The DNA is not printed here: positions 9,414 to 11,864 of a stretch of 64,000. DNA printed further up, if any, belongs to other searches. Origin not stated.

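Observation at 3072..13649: Candidate undescribed defence locus: XRE-fusion, KAP NTPase, 2083-aa nuclease-STAND giant and a divergent small/membrane protein pair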

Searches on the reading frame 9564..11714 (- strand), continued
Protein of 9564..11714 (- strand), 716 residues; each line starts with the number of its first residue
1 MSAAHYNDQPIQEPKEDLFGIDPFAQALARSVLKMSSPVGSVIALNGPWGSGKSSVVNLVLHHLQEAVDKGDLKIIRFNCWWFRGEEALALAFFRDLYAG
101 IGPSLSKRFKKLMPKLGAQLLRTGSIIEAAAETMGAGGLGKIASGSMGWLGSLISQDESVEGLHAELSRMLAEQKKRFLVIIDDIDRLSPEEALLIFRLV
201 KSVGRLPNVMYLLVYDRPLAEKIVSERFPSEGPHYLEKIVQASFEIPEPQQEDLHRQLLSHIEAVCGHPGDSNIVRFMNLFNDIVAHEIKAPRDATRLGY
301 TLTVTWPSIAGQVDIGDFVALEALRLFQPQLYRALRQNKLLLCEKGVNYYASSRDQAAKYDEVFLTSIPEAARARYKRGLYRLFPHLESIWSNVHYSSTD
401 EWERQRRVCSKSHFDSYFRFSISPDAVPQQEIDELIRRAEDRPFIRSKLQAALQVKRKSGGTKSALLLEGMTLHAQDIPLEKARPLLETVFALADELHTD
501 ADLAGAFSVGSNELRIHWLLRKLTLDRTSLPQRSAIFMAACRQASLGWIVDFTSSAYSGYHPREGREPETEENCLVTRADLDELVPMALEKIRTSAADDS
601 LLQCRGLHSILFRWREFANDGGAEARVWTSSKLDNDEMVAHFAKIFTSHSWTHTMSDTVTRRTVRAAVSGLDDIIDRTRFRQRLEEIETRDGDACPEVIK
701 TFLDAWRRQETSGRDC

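Call 35: find_encoding_contigs(protein=P0134, flank=9000, max_places=2)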
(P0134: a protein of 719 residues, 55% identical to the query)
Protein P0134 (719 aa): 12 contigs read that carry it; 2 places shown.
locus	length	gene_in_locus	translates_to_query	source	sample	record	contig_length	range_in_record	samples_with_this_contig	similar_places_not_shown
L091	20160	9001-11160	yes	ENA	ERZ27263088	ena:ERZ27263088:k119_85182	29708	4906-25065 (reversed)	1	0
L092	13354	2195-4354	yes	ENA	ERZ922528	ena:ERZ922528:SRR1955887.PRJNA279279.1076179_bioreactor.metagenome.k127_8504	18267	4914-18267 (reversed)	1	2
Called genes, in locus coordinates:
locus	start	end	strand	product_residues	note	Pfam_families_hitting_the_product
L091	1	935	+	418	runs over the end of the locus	PF13356:Arm-DNA-bind_3, PF22022:Phage_int_M, PF00589:Phage_integrase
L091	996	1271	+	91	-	-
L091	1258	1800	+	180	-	-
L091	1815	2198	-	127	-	PF05930:Phage_AlpA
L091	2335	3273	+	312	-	-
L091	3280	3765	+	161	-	-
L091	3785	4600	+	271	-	PF09509:Hypoth_Ymh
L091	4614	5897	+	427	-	-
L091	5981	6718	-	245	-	-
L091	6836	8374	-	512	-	PF13384:HTH_23 (faint), PF13518:HTH_28 (faint), PF01527:HTH_Tnp_1 (weak), PF13276:HTH_21, PF00665:rve, PF13683:rve_3 (weak), PF13333:rve_2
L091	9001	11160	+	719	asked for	PF07693:KAP_NTPase, PF13191:AAA_16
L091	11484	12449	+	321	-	PF01757:Acyl_transf_3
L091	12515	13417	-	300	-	-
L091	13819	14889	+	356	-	PF19879:DUF6352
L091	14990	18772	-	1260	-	PF18327:PRODH, PF14850:Pro_dh-DNA_bdg, PF01619:Pro_dh, PF00171:Aldedh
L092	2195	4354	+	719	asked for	PF07693:KAP_NTPase, PF13191:AAA_16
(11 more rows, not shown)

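Call 36: find_encoding_contigs(protein=P0179, flank=9000, max_places=3)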
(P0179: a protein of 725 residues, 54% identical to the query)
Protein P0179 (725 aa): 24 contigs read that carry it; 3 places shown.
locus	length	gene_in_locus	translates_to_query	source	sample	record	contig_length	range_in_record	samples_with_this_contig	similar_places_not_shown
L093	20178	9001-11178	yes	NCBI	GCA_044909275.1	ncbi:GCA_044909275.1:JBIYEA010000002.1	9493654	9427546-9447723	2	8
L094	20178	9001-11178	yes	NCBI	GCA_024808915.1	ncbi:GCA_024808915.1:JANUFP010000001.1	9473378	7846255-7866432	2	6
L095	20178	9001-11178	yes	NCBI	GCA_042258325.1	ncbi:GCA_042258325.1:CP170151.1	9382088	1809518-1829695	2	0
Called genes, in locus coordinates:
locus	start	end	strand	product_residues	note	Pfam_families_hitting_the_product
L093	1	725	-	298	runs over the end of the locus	PF00140:Sigma70_r1_2, PF04542:Sigma70_r2, PF04545:Sigma70_r4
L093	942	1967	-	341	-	PF01479:S4, PF00849:PseudoU_synth_2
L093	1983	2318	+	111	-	-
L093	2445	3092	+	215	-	PF00355:Rieske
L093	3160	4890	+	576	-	PF01011:PQQ, PF13360:PQQ_2, PF13570:Beta-prop_ACSF4 (faint), PF07774:EMC1_C (faint), PF25293:Beta-prop_EMC1_N (faint), PF13360:PQQ_2, PF01011:PQQ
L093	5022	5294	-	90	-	-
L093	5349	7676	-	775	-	PF20256:MoCoBD_2, PF02738:MoCoBD_1, PF20256:MoCoBD_2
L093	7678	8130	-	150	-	PF00111:Fer2, PF13085:Fer2_3 (weak), PF01799:Fer2_2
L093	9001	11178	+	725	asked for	PF07693:KAP_NTPase, PF13191:AAA_16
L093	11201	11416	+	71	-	-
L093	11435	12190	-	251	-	-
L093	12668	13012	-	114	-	-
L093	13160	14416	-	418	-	PF22560:GMT-wHTH (weak)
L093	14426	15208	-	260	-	PF07505:DUF5131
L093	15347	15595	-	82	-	-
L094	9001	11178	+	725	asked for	PF07693:KAP_NTPase, PF13191:AAA_16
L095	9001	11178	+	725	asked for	PF07693:KAP_NTPase, PF13191:AAA_16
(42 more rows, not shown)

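Call 37: find_encoding_contigs(protein=P0216, flank=9000, max_places=1)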
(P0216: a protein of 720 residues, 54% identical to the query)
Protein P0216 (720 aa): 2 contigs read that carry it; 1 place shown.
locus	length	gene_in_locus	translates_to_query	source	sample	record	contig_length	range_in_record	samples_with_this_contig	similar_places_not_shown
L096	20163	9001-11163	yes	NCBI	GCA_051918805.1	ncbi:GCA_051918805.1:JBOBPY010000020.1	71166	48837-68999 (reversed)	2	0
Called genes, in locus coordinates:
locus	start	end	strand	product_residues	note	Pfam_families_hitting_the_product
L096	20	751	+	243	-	PF13737:DDE_Tnp_1_5, PF01609:DDE_Tnp_1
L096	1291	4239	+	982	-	PF05954:Phage_GPD, PF04717:Phage_base_V, PF13296:T6SS_Vgr, PF10106:DUF2345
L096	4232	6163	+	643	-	PF00614:PLDc (faint), PF13091:PLDc_2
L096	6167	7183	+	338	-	PF08238:Sel1 (weak), PF19933:DUF6396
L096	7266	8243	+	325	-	PF14311:DUF4379 (faint)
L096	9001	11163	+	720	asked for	PF07693:KAP_NTPase, PF13191:AAA_16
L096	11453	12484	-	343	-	PF00580:UvrD-helicase (faint), PF01443:Viral_helicase1 (weak)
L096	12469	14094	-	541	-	PF02463:SMC_N, PF11398:DUF2813 (faint), PF13175:AAA_15, PF13476:AAA_23, PF13514:AAA_27 (weak), PF13555:AAA_29 (faint), PF13175:AAA_15 (weak), PF20469:OLD-like_TOPRIM, +1 more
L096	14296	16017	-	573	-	-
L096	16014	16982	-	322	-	-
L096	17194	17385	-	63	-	-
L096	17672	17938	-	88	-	-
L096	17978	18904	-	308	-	PF13737:DDE_Tnp_1_5, PF01609:DDE_Tnp_1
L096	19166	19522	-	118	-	PF13744:HTH_37 (weak), PF13560:HTH_31, PF12844:HTH_19 (weak), PF01381:HTH_3, PF13443:HTH_26 (faint)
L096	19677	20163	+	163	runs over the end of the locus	-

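Call 91: find_related_loci(query=window:9564-11714:-, collection=viral_contigs, flank=10000)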
Query window:9564-11714:- (716 aa) in viral_contigs; peptide patterns used: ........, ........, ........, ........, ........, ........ (x = any residue, [..] = any of these).
18 stretches matched a pattern, but none encodes a relative of the query by tblastn (E <= 1e-3).
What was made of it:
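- Tried and rejected: PifA-like in viral contigs: none (call 91).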

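Call 94: search_solved_structures(query=window:9564-11714:-, max_evalue=0.01)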
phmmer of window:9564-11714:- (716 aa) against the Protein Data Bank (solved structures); distinct sequences matched with E-value up to 0.01: 0.
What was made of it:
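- Tried and rejected: Solved structure related to the PifA-like protein: none (call 94).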
